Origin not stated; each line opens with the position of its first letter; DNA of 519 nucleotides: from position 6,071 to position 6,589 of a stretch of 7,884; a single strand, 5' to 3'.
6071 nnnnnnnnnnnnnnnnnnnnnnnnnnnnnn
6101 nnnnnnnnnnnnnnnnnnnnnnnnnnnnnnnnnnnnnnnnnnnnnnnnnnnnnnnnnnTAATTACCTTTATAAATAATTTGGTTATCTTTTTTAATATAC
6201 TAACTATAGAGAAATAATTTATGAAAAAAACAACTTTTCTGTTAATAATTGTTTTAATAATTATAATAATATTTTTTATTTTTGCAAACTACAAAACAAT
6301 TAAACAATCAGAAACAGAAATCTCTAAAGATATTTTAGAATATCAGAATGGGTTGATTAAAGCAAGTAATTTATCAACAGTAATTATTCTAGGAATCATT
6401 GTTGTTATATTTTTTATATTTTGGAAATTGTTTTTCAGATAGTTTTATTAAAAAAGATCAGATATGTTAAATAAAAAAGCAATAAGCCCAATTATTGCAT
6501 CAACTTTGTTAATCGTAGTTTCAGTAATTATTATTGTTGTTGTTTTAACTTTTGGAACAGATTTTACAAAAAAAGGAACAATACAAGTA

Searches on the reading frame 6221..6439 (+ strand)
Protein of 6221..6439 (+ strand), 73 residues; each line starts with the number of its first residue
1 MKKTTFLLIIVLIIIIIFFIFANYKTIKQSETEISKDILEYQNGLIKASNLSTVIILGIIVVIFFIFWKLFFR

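Call 6: search_protein_families(library=pfam, proteins=[window:6221-6439:+], max_evalue=0.1)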
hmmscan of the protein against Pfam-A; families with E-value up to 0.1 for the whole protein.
window:6221-6439:+ (73 aa): 4 families
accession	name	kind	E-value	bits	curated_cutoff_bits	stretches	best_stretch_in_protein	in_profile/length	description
PF10318.15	7TM_GPCR_Srh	-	0.00082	18.9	26.3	1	5-68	191-254/302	Serpentine type 7TM GPCR chemoreceptor Srh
PF00001.26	7tm_1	-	0.011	15.7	30.5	1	6-72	159-220/260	7 transmembrane receptor (rhodopsin family)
PF04750.19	Far-17a_AIG1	-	0.025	14.5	24.5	1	5-72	36-97/206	FAR-17a/AIG1-like protein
PF07219.19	HemY_N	-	0.05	14.1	31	0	39-71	5-37/107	HemY protein N-terminus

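Call 7: search_protein_families(library=ncbifam, proteins=[window:6221-6439:+], max_evalue=0.1)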
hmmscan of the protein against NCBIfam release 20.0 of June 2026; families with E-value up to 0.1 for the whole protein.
window:6221-6439:+ (73 aa): 3 families
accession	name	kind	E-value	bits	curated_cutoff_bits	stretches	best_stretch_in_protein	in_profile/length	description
NF052650.1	YknW_fam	equivalog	0.014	14.9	110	1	4-67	37-98/213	YknW family membrane protein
NF041554.1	SA1362_fam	subfamily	0.03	14.4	42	0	7-22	31-46/70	SA1362 family protein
NF033218.1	anchor_AmaP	equivalog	0.036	13.8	55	1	6-67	10-67/166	alkaline shock response membrane anchor protein AmaP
